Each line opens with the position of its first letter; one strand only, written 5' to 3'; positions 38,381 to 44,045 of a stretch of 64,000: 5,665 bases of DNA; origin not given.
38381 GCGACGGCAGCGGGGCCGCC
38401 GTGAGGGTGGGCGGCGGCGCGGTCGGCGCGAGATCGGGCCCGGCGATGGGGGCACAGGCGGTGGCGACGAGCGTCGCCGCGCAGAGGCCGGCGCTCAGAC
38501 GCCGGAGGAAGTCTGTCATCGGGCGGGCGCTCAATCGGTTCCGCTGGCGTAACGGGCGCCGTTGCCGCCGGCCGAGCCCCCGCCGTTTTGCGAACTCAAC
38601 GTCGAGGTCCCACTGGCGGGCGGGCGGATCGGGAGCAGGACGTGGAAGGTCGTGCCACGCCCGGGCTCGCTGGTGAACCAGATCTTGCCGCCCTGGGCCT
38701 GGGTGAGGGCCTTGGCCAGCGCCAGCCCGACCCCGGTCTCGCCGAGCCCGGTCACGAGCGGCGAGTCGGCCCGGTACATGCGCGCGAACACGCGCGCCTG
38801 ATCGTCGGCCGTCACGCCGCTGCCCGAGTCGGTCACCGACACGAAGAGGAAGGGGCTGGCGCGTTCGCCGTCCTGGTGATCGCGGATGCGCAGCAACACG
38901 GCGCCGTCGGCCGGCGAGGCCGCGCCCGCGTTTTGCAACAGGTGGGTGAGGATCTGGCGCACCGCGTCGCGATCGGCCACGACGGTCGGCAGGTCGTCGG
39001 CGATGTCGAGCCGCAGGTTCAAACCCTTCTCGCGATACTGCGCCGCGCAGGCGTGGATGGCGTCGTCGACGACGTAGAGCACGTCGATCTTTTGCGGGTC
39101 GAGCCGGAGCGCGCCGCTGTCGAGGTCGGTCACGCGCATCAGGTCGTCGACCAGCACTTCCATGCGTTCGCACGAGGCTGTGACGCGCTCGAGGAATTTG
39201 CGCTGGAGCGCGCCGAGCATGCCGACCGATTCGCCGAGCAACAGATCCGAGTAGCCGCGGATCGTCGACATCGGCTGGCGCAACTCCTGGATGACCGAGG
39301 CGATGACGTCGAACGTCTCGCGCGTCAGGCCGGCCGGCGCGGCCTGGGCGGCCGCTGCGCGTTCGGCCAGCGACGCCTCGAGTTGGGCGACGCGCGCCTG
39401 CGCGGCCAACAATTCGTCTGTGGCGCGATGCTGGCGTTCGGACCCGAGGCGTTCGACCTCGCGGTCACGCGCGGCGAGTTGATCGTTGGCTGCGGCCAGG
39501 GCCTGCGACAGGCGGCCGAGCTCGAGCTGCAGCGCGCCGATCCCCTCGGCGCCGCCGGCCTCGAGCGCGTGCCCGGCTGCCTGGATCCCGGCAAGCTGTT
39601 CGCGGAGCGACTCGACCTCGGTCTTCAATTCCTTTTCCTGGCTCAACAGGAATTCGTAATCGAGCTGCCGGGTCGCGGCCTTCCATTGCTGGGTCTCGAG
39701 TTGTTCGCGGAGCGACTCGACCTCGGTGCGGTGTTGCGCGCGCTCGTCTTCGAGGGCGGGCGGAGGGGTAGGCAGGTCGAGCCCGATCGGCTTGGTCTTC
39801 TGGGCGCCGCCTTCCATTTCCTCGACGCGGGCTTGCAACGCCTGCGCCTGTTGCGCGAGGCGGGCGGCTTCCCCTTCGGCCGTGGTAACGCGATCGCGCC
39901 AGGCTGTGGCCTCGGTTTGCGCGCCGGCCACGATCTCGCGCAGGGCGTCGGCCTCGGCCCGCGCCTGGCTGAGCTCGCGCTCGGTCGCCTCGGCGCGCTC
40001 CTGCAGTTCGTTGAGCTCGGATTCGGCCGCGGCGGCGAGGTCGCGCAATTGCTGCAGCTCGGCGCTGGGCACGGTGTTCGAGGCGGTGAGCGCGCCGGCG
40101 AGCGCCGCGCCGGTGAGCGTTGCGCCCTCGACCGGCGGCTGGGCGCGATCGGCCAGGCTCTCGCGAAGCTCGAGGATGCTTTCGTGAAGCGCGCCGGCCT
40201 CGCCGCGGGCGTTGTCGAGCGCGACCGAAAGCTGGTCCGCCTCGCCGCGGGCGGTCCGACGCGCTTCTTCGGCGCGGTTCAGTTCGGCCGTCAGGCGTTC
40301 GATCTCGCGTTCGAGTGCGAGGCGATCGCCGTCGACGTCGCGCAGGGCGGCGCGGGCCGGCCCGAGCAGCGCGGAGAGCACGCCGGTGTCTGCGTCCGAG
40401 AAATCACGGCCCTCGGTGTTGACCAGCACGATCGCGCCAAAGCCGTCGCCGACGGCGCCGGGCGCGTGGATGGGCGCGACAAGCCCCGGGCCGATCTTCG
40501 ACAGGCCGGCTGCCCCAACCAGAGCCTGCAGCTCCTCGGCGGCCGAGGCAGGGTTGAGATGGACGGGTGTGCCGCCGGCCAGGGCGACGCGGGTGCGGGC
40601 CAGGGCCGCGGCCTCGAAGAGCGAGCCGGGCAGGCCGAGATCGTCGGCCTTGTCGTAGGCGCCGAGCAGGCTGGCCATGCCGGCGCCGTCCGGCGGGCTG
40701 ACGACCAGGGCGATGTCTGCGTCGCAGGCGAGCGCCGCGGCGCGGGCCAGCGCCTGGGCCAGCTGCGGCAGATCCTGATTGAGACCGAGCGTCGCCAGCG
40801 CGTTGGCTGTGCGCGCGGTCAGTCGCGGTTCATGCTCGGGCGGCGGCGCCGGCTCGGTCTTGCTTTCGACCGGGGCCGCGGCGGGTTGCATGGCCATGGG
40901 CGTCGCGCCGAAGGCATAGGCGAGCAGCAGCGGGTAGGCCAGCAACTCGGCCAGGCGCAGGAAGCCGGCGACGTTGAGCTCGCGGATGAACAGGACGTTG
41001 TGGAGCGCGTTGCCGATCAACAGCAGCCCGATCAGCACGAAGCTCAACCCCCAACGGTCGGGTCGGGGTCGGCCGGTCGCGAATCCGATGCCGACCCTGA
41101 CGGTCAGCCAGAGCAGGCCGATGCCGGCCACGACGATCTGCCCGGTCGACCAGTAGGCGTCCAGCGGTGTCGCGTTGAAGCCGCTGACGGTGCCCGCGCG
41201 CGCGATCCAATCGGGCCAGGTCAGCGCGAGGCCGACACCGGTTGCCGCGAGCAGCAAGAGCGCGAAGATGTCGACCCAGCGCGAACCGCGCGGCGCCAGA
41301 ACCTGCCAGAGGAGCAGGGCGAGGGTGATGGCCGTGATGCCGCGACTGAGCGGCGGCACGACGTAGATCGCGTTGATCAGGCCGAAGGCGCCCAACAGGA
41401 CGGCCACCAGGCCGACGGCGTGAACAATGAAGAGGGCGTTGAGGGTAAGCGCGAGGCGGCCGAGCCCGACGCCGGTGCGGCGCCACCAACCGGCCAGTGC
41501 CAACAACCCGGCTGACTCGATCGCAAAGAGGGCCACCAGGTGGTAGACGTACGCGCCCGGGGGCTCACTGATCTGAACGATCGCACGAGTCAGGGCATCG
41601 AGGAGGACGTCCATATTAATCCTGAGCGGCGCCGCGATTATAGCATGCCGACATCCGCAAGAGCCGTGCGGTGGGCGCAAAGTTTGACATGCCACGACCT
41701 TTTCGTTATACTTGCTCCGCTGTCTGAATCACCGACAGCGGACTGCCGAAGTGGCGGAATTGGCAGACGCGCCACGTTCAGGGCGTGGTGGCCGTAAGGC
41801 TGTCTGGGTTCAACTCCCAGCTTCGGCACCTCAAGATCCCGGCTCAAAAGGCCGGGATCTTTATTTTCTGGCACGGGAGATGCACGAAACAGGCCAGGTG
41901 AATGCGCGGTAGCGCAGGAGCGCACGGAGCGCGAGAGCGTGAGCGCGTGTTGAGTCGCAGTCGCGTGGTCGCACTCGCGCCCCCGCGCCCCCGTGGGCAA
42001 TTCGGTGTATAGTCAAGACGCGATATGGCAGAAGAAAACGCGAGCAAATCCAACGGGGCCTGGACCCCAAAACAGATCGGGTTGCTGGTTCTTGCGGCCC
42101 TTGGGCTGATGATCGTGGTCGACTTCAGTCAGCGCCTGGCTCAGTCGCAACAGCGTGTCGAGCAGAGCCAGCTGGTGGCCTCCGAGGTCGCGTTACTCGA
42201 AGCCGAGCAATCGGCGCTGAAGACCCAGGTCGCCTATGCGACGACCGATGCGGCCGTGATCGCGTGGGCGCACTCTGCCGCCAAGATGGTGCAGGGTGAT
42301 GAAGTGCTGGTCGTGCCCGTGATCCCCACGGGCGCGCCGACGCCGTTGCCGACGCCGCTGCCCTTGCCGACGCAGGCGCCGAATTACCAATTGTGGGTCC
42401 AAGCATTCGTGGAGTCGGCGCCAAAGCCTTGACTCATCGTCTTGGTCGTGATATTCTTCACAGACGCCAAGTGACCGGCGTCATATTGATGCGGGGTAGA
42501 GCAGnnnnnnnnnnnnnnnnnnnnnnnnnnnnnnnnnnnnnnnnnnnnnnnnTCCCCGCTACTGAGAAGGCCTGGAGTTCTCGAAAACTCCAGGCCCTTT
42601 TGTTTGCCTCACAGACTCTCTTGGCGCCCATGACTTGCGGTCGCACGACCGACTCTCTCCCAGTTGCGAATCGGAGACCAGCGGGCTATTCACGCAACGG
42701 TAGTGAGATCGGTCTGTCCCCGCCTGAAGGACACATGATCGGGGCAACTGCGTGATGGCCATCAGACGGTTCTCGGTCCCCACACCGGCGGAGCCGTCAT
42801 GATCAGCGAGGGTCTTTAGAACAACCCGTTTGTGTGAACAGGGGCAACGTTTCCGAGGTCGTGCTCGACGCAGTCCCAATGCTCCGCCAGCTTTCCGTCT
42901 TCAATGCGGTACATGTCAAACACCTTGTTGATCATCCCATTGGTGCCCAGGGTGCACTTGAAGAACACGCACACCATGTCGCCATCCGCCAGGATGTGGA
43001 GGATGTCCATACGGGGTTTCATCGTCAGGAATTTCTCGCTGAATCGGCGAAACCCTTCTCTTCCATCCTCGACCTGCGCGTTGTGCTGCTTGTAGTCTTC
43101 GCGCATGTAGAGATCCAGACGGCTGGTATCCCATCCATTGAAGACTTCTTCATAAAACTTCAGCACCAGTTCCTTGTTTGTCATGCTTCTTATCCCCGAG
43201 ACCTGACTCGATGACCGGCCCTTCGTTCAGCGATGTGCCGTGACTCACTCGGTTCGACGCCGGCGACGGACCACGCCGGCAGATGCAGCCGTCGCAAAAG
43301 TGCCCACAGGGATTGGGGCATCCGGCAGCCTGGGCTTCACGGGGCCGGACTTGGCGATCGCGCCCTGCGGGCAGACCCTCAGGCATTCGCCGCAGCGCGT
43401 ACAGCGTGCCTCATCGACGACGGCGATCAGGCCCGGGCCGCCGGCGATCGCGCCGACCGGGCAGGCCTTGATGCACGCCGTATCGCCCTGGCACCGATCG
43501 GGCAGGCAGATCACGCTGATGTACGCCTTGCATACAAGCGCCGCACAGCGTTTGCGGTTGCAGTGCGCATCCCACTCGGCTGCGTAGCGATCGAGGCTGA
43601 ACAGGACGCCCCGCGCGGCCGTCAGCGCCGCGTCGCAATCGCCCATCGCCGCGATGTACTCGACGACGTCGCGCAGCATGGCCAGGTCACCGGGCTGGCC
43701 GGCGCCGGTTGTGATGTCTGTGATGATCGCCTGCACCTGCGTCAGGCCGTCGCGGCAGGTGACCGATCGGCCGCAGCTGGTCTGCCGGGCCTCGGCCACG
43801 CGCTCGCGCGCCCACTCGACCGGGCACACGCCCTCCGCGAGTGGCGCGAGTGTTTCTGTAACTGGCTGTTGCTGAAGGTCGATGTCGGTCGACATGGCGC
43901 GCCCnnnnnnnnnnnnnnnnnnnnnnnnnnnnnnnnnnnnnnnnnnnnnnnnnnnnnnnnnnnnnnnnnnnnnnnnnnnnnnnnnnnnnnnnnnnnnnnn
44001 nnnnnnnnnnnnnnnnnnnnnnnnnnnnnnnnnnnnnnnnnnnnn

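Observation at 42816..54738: Thiolase-DUF35-ACP-Ptb-Buk-flavin reductase locus with its own PPTase and PucR regulator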

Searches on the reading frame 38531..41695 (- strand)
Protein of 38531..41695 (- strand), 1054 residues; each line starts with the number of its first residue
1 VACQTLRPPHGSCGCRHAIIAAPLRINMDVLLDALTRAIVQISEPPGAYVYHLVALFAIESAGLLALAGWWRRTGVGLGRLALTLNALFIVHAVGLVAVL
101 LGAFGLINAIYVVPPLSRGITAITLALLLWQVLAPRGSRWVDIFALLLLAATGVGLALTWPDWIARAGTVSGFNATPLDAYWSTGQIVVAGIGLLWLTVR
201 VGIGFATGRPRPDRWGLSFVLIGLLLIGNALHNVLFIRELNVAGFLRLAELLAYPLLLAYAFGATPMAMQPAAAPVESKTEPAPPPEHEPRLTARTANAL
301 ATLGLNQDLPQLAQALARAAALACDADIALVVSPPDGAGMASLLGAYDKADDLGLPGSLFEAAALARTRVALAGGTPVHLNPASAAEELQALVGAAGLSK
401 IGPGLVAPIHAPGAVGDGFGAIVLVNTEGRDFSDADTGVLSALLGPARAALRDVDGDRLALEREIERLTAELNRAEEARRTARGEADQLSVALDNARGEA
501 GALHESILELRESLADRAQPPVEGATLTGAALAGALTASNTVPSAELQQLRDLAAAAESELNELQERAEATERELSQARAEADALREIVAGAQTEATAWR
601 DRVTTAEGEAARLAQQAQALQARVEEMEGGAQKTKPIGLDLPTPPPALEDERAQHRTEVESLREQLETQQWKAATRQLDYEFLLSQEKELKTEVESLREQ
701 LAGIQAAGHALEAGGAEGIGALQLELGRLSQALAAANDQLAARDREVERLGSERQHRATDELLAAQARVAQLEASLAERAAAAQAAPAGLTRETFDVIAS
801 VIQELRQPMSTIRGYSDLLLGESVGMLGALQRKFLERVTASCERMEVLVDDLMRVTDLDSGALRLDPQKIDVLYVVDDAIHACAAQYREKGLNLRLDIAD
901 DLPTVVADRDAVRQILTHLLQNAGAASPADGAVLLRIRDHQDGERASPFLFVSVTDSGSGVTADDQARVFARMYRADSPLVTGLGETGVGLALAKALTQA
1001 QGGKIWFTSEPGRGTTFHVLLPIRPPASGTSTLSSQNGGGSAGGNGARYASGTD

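Call 7: search_protein_families(library=pfam, proteins=[window:38531-41695:-], max_evalue=0.001)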
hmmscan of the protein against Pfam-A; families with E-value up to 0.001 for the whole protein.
window:38531-41695:- (1054 aa): 2 families
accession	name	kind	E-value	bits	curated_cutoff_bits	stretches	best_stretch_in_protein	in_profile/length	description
PF02518.31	HATPase_c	-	2e-20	73.7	26.4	1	908-1024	2-110/111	Histidine kinase-, DNA gyrase B-, and HSP90-like ATPase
PF00512.31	HisKA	-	3.2e-10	40.3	26.9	1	797-861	5-66/66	His Kinase A (phospho-acceptor) domain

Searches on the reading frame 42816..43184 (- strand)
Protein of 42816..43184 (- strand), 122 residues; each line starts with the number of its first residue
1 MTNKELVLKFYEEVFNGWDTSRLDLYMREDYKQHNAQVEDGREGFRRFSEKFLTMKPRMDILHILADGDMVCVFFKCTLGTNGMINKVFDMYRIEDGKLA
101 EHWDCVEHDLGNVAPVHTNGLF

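Call 4: search_protein_families(library=pfam, proteins=[window:42816-43184:-], max_evalue=0.01)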
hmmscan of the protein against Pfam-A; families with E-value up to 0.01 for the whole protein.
window:42816-43184:- (122 aa): 2 families
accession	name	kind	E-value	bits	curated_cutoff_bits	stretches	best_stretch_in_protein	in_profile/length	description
PF07366.18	SnoaL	-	6.9e-16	58.7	28.4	1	6-106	2-117/126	SnoaL-like polyketide cyclase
PF12680.13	SnoaL_2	-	1.2e-13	52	27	1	8-102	2-102/102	SnoaL-like domain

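Call 6: search_protein_families(library=ncbifam, proteins=[window:42816-43184:-], max_evalue=0.001)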
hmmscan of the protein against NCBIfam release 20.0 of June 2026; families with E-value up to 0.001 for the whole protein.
window:42816-43184:- (122 aa): 0 families

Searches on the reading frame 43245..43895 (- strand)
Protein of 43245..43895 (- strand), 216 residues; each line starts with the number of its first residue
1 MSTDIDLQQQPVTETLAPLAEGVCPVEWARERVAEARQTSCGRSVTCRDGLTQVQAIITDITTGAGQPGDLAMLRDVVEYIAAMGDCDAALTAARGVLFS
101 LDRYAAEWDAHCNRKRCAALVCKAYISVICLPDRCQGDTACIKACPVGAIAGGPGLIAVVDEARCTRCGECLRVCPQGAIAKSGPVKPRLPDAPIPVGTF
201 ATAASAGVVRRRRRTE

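Call 4: search_protein_families(library=pfam, proteins=[window:43245-43895:-], max_evalue=0.01)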
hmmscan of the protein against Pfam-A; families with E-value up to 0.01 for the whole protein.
window:43245-43895:- (216 aa): 11 families
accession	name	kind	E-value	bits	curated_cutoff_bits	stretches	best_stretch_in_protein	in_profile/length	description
PF10589.14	NADH_4Fe-4S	-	5.3e-13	49.1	23.5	1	31-111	5-85/85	NADH-ubiquinone oxidoreductase-F iron-sulfur binding region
PF00037.32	Fer4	-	1e-11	44.5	21.1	2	159-180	2-23/24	4Fe-4S binding domain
PF12837.12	Fer4_6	-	3.5e-09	36.6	25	2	157-180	1-24/24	4Fe-4S binding domain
PF13237.11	Fer4_10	-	2.7e-08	34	25.5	2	159-183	3-29/53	4Fe-4S dicluster domain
PF12838.12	Fer4_7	-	2.9e-08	34.5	27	2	134-179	1-52/52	4Fe-4S dicluster domain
PF13187.11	Fer4_9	-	3.3e-07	30.7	27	1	135-180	2-52/52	4Fe-4S dicluster domain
PF13484.11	Fer4_16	-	1.9e-06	29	30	1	164-185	1-23/66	4Fe-4S double cluster binding domain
PF14697.11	Fer4_21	-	2.2e-05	24.9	35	1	133-180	6-57/59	4Fe-4S dicluster domain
PF25160.1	LdpA_Fe-S-bd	-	0.00022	21.4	27.6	1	139-182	7-45/49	LdpA Fe-S cluster-binding domain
PF12797.12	Fer4_2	-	0.00023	21.4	24.5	1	159-176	4-21/22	4Fe-4S binding domain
PF12798.12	Fer4_3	-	0.0012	20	27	1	165-179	1-15/15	4Fe-4S binding domain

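Call 6: search_protein_families(library=ncbifam, proteins=[window:43245-43895:-], max_evalue=0.001)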
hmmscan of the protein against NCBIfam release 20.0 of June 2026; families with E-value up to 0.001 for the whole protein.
window:43245-43895:- (216 aa): 29 families (the best 25 are shown)
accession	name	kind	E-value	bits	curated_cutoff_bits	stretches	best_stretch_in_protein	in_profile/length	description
TIGR01944.1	rnfB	subfamily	1e-09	38.2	68.7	1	129-181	109-161/190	RnfABCDGE type electron transport complex subunit B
TIGR01959.1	nuoF_fam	equivalog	1.6e-08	33.4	558.65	1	19-111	317-409/410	NADH-quinone oxidoreductase subunit NuoF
TIGR04105.1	FeFe_hydrog_B1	subfamily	3.6e-07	29.2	450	1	139-183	164-208/462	monomeric [FeFe] hydrogenase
NF005505.0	PRK07118.1-4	equivalog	8.8e-07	28.7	378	1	128-180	212-262/265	Fe-S cluster domain-containing protein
NF058577.1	FdxA_fam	equivalog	9.6e-07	28.9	65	1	133-179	7-52/52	4Fe-4S ferredoxin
TIGR02700.1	flavo_MJ0208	hypoth_equivalog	1.1e-06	28.1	251.35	1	131-189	146-203/234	dihydromethanopterin reductase (acceptor)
NF043069.1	T4HPD_activ_SAM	equivalog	2e-06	27.4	425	1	129-181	47-98/299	trans-4-hydroxy-L-proline dehydratase activase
NF041715.1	arsenate_red_ArrB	equivalog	2.1e-06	27.4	450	1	106-182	32-106/233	arsenate respiratory reductase iron-sulfur subunit ArrB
NF008436.0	PRK11278.1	equivalog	1e-05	24.6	749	1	38-114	351-428/448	NADH-quinone oxidoreductase subunit NuoF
TIGR02951.1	DMSO_dmsB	equivalog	1.2e-05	25.4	214.1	1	118-179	52-111/161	DMSO/selenate family reductase complex B subunit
NF003475.0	PRK05113.1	equivalog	1.2e-05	25.3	203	1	132-181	112-161/190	electron transport complex subunit RsxB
TIGR04041.1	activase_YjjW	hypoth_equivalog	1.2e-05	24.9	250.2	1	134-182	42-89/276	YjjW family glycine radical enzyme activase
NF005504.0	PRK07118.1-3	equivalog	1.2e-05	24.8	437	1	134-181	220-266/293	Fe-S cluster domain-containing protein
NF041836.1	rnfB_Methano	equivalog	2.7e-05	23.7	445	1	129-180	213-262/265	Rnf electron transport complex subunit RnfB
NF005415.0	PRK06991.1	equivalog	2.8e-05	23.9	281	1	132-181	84-133/284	electron transport complex subunit RsxB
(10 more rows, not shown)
